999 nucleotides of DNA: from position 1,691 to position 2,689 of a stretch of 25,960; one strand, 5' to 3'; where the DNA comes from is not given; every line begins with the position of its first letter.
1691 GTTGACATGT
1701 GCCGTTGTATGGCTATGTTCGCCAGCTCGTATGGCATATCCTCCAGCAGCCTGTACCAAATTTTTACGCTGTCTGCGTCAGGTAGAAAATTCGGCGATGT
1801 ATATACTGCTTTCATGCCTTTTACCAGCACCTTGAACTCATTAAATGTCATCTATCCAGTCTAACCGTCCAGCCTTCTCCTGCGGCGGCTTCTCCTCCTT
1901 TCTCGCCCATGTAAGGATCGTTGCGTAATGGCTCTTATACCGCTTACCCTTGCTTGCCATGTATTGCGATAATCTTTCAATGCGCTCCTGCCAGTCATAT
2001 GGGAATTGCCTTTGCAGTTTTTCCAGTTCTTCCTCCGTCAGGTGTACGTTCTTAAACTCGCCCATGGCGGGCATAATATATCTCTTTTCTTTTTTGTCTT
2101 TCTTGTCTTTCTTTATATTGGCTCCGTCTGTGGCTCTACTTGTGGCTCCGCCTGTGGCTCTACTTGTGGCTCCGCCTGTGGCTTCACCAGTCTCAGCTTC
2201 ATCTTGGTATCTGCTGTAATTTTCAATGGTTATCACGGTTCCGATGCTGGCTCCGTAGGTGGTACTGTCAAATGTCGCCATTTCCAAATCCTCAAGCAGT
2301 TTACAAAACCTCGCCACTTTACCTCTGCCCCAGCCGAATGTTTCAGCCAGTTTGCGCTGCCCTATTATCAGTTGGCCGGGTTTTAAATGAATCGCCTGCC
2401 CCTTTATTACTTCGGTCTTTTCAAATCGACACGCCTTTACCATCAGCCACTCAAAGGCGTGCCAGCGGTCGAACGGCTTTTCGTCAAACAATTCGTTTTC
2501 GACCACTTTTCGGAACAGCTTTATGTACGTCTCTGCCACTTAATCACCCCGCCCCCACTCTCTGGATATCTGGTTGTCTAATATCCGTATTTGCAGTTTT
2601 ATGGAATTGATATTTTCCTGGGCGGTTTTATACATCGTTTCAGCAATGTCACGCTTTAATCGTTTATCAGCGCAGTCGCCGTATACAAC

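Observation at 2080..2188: Iteron-type repeats and an AT-rich tract inside the replication initiator gene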

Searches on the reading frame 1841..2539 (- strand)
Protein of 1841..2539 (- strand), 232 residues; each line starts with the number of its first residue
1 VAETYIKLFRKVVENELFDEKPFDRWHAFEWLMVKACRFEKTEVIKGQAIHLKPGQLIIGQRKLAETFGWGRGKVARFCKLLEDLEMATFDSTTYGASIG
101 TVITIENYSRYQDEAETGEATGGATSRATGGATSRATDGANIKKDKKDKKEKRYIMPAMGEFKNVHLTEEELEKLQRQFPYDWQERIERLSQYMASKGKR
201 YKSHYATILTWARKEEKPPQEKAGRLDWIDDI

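Call 5: search_protein_families(library=pfam, proteins=[window:1841-2539:-], max_evalue=0.01)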
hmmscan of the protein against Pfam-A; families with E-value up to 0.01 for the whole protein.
window:1841-2539:- (232 aa): 0 families

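Call 6: search_protein_families(library=phrogs, proteins=[window:1841-2539:-], max_evalue=0.001)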
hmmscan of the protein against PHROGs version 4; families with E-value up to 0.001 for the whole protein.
window:1841-2539:- (232 aa): 7 families
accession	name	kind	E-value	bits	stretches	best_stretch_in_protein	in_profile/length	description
phrog_2514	-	DNA, RNA and nucleotide metabolism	1e-23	85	1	3-153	3-150/270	DnaD-like helicase loader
phrog_35955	-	unknown function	6.4e-12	46.5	1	6-137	5-132/285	-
phrog_27581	-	unknown function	1.8e-11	45.2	1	4-151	27-178/216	-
phrog_186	-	DNA, RNA and nucleotide metabolism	4.6e-08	34.1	1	5-195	22-190/308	DnaD-like helicase loader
phrog_13246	-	DNA, RNA and nucleotide metabolism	2.5e-07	31.5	1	149-214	155-216/250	replisome organizer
phrog_7498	-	DNA, RNA and nucleotide metabolism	2.5e-07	31.2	1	29-120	28-114/296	DnaD-like helicase loader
phrog_8489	-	DNA, RNA and nucleotide metabolism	1.6e-06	29.4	1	136-217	150-238/296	DnaD-like helicase loader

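Call 10: search_dna_similar(query=window:1841-2539:-, collection=phages, mode=protein, max_rows=40)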
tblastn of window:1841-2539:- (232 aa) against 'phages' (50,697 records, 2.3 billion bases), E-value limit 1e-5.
Records with a match: 20; places in all: 20; records where one place covers at least 80% of the query: 0.
Best place of each record, by identity: 60-80% 1; <60% 19.
By first word of the organism name: Bacteriophage 5; Sulfitobacter 4; Enterococcus 3; Anoxybacillus 2; Vibrio 2; Butyrivibrio 2; Acinetobacter 1; Staphylococcus 1.
By host as written in the record: - 6; Sulfitobacter sp. CB2047 4; Anoxybacillus caldiproteolyticus 2; Butyrivibrio fibrisolvens DSM 3071 2; Enterococcus hirae BBCO_MU_1 1; Vibrio cyclitrophicus 1; Enterococcus sp. VKM B-1578 1; Acinetobacter baumannii AB5075 1; and 2 more.
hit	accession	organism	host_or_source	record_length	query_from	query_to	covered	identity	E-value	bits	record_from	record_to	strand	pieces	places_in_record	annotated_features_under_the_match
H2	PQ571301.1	Enterococcus phage EH-TP1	Enterococcus hirae BBCO_MU_1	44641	5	112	47%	36.7%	1e-8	61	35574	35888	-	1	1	DnaD-like helicase loader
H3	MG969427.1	Anoxybacillus phage A403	Anoxybacillus caldiproteolyticus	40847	5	112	47%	35.8%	1e-8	60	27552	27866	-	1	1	DNA replication protein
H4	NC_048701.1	Anoxybacillus phage A403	Anoxybacillus caldiproteolyticus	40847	5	112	47%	35.8%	1e-8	60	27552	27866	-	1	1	DnaD-like helicase loader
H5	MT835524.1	Bacteriophage sp.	human fecal samples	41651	158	222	28%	59.1%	2e-12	72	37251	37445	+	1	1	record has no annotation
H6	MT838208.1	Bacteriophage sp.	human fecal samples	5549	159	223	28%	58.0%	3e-13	74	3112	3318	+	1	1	record has no annotation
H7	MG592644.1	Vibrio phage 1.276.O._10N.286.54.E4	Vibrio cyclitrophicus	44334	5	112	47%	34.3%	1e-7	58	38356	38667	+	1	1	hypothetical protein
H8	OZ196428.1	Vibrio phage F89 g1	Seawater and oysters mix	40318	5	112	47%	34.3%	1e-7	57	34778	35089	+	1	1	DnaD-like helicase loader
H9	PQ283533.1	Enterococcus phage vB_ElaS_B1578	Enterococcus sp. VKM B-1578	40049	160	224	28%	55.4%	5e-15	79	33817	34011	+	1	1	putative replication initiator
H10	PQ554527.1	Acinetobacter phage D2SVT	Acinetobacter baumannii AB5075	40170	160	224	28%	55.4%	5e-15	79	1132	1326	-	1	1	replication initiation protein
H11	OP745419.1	Enterococcus phage 4995_1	Enterococcus faecium 4995/20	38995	160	215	24%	62.5%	3e-14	77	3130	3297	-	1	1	replisome organizer N-terminal domain-containing protein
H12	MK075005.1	Staphylococcus phage phiSP119-2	Staphylococcus pseudintermedius ...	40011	5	112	47%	32.1%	4e-6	53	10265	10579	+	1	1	hypothetical protein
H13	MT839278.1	Bacteriophage sp.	human fecal samples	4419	159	218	26%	56.7%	5e-12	71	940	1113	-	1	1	record has no annotation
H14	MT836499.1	Bacteriophage sp.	human fecal samples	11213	160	218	25%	53.3%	4e-7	56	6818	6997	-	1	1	record has no annotation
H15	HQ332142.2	Sulfitobacter phage pCB2047-A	Sulfitobacter sp. CB2047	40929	6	108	44%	30.1%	2e-6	54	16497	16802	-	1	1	hypothetical protein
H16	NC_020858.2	Sulfitobacter phage pCB2047-A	Sulfitobacter sp. CB2047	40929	6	108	44%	30.1%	2e-6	54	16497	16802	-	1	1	hypothetical protein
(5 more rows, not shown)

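Call 11: find_homologous_proteins(query=window:1841-2539:-)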
Query window:1841-2539:- (232 aa): 1344 proteins with E <= 0.001 among 1849 candidates; the best 120 are listed.
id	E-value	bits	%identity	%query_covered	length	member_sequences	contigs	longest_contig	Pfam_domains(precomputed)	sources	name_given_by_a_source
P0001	5.6e-153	525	100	100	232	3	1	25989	-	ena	-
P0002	2.7e-145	500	95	100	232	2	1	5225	-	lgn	-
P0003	7.6e-142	489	93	100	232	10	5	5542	-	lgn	-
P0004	1.4e-138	478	90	100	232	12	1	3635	-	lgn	-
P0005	4.7e-138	476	90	100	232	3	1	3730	-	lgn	-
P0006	3.4e-135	467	90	100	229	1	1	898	-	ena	-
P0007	1.9e-134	464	89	100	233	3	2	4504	-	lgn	-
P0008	7.4e-131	453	89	100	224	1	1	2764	-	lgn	-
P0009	3.8e-124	431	87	96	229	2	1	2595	-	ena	-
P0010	1.2e-123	429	86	96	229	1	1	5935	-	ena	-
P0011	9.7e-121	420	83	96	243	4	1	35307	-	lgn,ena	-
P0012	9.2e-116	403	77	100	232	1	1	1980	-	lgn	-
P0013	3.5e-113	395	74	100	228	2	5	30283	-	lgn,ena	-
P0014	1.1e-98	347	69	96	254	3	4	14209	-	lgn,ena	-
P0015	1.2e-75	272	59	94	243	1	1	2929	-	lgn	-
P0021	1.6e-67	245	50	100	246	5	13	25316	-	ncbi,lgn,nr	ncbi:MAG: hypothetical protein PUF69_04940 [Eubacteriales bacterium]|nr:hypothetical protein [Eubact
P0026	1.7e-62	229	53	99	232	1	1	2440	-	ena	-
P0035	3.8e-51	192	46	97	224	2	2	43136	-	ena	-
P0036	6.3e-50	188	52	78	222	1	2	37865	-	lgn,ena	-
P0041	6.7e-47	178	54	59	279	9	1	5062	PF09524.16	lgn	-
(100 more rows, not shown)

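Call 12: find_related_loci(query=window:1841-2539:-, collection=viral_contigs, flank=3000)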
Query window:1841-2539:- (232 aa) in viral_contigs; peptide patterns used: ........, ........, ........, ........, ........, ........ (x = any residue, [..] = any of these).
600 stretches matched a pattern (row limit reached: there are more); 7 encode a relative of the query (tblastn E <= 1e-3); 7 distinct loci.
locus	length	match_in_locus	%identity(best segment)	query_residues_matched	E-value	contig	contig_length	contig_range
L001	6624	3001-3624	34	5-217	3e-18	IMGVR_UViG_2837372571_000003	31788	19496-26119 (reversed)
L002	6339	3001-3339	33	5-123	8e-13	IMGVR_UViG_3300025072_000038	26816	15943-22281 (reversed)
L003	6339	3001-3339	33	5-123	8e-13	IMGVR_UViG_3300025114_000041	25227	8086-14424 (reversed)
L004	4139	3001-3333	32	1-115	2e-12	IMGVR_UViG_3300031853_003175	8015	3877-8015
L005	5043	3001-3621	29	1-216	4e-10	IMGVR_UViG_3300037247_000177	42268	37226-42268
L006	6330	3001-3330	26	5-120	5e-7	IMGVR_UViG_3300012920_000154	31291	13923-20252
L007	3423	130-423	26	5-112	9e-6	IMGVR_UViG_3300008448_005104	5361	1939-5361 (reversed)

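Call 15: find_related_loci(query=A1, collection=genome_contigs, flank=2500)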
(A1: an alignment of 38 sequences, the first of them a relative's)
Query A1 (232 aa) in genome_contigs; peptide patterns used: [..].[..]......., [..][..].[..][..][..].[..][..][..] (x = any residue, [..] = any of these).
189 stretches matched a pattern; 84 encode a relative of the query (tblastn E <= 1e-3); the best 80 are kept; 80 distinct loci.
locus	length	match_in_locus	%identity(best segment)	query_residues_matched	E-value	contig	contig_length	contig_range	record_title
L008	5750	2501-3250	49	1-232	2e-62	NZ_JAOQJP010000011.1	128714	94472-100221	Brotomerdimonas butyrica strain Sanger_12 .13414_6_60.11, whole genome shotgun sequence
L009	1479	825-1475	42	5-227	5e-45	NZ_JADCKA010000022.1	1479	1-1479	Gallibacter intestinalis strain DSM 108706 seq22, whole genome shotgun sequence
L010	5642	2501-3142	39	5-213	2e-42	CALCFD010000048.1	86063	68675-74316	MAG TPA_asm: uncultured Eubacterium sp. isolate ERR318688_bin.6_CONCOCT_v1.1_MAG genome assembly, contig: ERZ1764608.273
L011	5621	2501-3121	44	17-225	1e-38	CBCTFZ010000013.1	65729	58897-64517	MAG TPA_asm: uncultured Emergencia sp. isolate SRR20550391_binner123_Refined_14 genome assembly, contig: ERZ24911587.396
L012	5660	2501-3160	35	5-232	1e-36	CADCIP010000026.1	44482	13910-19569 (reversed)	MAG: uncultured Bacteroidales bacterium isolate RUG14681 genome assembly, contig: RUG14681_asm_26, whole genome shotgun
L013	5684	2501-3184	36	1-228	7e-35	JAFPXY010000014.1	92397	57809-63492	MAG: Bacillota bacterium isolate RGIG1576 Goat_Abomasum.Co__c571375, whole genome shotgun sequence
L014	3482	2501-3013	39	52-215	9e-28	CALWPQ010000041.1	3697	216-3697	MAG: uncultured Clostridia bacterium isolate E07__bin309 genome assembly, contig: E07__k127_5296297, whole genome shotgu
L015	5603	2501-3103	35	4-219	7e-25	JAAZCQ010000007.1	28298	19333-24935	MAG: Erysipelotrichaceae bacterium isolate AS07pgkLD_197 113488_AS07, whole genome shotgun sequence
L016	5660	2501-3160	31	1-225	4e-24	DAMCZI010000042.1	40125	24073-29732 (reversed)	MAG TPA_asm: Clostridiaceae bacterium isolate CTOTU50225 NODE_107_length_40125_cov_6.253132, whole genome shotgun sequen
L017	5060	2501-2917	40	113-231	7e-22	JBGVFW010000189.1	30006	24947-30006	MAG: Eubacteriales bacterium isolate fecal_MAG_381 fecal_MAG_381_contig_0189, whole genome shotgun sequence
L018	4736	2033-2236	59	144-217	1e-21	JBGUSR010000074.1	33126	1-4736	MAG: Akkermansia sp. isolate fecal_MAG_89 fecal_MAG_89_contig_0074, whole genome shotgun sequence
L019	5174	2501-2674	66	160-218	6e-21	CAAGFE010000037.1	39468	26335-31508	MAG TPA_asm: Clostridia bacterium, isolate HGM11610, WGS project CAAGFE010000000 data, contig: SRS476193_30_k119_70474,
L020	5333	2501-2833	48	124-231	8e-21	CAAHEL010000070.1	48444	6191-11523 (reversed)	MAG TPA_asm: Bacilli bacterium, isolate HGM10818, WGS project CAAHEL010000000 data, contig: SRS820625_62_k75_287199, who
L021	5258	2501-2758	53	145-231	2e-20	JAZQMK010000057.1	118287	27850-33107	MAG: Lachnospiraceae bacterium isolate T1900044606_TS20190072.MAGScoT_cleanbin_000024 SGB_742_k141_926956, whole genome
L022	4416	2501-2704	62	145-218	2e-19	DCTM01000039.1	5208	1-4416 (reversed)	MAG TPA_asm: Firmicutes bacterium UBA1440 UBA1440_contig_55756, whole genome shotgun sequence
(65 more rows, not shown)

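Call 16: find_encoding_contigs(protein=P0002, flank=2000, max_places=1)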
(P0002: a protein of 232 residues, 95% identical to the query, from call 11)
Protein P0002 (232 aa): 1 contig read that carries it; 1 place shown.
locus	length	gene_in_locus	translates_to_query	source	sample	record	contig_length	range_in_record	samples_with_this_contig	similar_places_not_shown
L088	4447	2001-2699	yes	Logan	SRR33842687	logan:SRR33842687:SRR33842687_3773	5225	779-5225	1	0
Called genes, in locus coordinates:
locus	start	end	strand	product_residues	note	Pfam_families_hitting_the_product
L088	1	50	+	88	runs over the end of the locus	-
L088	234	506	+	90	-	-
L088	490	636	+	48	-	-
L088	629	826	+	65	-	-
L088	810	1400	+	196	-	PF04404:ERF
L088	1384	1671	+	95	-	-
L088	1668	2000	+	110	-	-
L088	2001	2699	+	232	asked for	-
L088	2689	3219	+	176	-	PF11417:G39P_N (weak)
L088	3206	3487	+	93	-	-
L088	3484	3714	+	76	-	-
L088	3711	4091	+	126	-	PF24608:PDDEXK_15 (faint)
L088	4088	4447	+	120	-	?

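Call 17: find_encoding_contigs(protein=P0003, flank=2000, max_places=3)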
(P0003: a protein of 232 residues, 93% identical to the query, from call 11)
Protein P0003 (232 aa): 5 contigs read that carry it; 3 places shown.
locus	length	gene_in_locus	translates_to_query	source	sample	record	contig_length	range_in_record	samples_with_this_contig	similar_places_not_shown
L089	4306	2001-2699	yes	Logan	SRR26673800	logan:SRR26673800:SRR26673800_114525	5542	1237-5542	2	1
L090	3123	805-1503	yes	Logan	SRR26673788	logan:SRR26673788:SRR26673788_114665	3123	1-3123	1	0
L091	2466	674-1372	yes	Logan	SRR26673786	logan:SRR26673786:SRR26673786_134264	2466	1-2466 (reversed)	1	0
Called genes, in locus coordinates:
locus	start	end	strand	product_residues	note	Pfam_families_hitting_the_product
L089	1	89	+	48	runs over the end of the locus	-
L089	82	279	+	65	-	-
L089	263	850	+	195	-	PF04404:ERF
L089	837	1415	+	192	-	PF07463:NUMOD4, PF13392:HNH_3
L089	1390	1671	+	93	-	-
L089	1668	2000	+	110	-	-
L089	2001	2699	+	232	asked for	-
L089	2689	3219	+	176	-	PF11417:G39P_N (weak)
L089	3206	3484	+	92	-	-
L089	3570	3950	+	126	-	PF24608:PDDEXK_15 (weak)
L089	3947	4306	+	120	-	?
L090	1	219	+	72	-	?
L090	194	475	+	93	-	-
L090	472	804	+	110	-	-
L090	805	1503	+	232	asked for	-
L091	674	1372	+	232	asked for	-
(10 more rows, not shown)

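Call 18: find_encoding_contigs(protein=P0008, flank=2000, max_places=1)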
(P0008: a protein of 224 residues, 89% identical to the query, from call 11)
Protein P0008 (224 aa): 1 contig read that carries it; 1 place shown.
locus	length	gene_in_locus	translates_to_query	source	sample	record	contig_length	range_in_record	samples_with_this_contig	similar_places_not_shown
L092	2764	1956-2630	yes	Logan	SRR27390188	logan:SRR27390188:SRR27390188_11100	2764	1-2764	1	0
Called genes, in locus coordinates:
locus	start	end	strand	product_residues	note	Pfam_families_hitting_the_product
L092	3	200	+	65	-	?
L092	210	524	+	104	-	-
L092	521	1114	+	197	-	-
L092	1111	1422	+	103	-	-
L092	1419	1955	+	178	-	-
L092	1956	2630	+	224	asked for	-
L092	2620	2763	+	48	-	?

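Call 19: find_encoding_contigs(protein=P0011, flank=2000, max_places=1)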
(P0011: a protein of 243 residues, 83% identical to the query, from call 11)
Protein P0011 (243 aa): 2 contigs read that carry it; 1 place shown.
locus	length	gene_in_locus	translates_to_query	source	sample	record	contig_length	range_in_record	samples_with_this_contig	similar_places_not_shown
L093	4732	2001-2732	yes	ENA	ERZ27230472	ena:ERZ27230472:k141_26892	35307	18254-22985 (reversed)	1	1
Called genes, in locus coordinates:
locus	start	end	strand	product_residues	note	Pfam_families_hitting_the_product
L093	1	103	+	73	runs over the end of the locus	-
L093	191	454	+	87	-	-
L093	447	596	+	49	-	-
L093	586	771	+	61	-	-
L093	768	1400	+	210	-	PF06378:SSAP_Sak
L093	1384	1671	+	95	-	-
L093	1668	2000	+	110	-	-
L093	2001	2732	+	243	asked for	-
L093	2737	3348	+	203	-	PF01695:IstB_IS21, PF00308:Bac_DnaA, PF00004:AAA (weak)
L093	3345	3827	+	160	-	PF24608:PDDEXK_15 (weak)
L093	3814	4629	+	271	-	PF24703:DUF7666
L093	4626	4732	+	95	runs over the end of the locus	-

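Call 20: find_encoding_contigs(protein=P0013, flank=2000, max_places=2)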
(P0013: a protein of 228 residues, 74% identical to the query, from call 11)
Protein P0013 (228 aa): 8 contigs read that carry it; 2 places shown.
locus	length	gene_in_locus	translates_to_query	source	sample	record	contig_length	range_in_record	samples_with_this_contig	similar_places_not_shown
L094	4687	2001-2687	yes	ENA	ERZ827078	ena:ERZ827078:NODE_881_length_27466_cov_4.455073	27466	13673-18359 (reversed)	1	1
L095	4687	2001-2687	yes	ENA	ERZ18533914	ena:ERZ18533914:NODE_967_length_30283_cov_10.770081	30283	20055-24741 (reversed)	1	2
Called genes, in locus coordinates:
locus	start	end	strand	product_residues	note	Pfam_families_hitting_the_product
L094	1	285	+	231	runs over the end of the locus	-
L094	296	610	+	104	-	-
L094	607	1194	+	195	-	-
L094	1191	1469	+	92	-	-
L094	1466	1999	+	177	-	-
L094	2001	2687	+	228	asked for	-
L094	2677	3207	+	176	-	PF11417:G39P_N (weak)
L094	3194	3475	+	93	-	-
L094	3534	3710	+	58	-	-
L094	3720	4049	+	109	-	PF24608:PDDEXK_15 (weak)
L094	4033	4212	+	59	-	-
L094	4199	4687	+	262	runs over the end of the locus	PF24703:DUF7666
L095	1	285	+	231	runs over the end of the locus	-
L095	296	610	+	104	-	-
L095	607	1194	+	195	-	-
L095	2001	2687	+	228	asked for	-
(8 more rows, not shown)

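Call 21: find_encoding_contigs(protein=P0012, flank=2000, max_places=1)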
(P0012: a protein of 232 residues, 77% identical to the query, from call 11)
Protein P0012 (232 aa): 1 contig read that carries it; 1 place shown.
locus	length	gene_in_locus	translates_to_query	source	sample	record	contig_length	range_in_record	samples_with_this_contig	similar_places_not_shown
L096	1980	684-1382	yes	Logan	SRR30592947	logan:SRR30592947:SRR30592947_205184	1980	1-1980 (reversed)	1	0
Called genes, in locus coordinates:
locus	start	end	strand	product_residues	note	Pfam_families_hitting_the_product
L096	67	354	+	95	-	-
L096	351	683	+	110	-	-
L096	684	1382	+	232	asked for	-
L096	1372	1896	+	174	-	PF11417:G39P_N (weak)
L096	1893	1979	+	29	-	?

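Call 22: find_encoding_contigs(protein=P0021, flank=2000, max_places=1)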
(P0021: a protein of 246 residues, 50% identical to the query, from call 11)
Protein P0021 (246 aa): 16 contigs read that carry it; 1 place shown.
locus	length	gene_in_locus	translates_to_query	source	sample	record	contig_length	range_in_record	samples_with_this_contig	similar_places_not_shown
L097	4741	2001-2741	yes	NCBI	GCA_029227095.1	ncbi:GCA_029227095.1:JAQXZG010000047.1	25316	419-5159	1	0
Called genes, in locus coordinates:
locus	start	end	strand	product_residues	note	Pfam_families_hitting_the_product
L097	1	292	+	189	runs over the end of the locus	PF04404:ERF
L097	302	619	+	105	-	-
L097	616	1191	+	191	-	-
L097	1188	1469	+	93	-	-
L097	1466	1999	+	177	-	-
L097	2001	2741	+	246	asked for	-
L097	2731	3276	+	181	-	PF11417:G39P_N (weak)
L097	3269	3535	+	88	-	-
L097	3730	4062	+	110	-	PF24608:PDDEXK_15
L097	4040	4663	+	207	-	PF24703:DUF7666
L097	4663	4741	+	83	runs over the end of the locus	-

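Call 23: find_encoding_contigs(protein=P0026, flank=2000, max_places=1)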
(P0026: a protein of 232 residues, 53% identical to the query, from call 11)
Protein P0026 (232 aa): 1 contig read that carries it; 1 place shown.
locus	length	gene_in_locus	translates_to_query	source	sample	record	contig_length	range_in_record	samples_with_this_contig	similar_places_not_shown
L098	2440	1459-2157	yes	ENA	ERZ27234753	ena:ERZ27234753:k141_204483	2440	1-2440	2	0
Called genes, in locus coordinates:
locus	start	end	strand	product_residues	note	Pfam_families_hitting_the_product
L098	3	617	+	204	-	?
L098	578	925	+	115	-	-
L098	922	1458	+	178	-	-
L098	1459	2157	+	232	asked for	-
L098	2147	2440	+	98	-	?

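Call 24: find_encoding_contigs(protein=P0036, flank=2000, max_places=1)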
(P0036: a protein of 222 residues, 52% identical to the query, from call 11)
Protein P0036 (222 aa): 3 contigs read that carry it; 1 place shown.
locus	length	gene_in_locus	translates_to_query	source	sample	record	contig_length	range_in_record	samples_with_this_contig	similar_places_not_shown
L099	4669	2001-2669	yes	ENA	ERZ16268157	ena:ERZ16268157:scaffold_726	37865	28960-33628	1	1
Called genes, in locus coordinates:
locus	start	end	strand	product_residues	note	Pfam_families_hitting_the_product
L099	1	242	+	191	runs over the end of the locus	PF04404:ERF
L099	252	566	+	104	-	-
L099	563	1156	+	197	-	-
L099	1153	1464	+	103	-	-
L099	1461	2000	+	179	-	-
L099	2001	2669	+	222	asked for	-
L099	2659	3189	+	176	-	PF11417:G39P_N (faint)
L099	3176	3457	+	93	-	-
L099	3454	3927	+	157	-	-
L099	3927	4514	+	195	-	PF13443:HTH_26 (weak)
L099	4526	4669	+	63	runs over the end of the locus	-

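Call 25: find_encoding_contigs(protein=P0035, flank=2000, max_places=1)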
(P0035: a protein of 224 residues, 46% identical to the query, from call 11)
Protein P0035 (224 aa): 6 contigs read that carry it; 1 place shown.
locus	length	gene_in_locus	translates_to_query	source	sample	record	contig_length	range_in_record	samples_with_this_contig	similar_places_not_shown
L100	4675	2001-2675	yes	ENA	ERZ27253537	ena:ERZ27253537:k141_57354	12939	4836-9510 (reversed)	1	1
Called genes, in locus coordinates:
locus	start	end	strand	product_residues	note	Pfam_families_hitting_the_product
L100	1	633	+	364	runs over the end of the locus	PF07083:DUF1351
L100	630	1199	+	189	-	-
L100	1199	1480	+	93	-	-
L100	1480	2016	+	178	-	PF05772:NinB (faint)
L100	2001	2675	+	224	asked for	-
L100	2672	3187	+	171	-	PF11417:G39P_N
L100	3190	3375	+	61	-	-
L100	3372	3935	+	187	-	-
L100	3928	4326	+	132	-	PF00436:SSB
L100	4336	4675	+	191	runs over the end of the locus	-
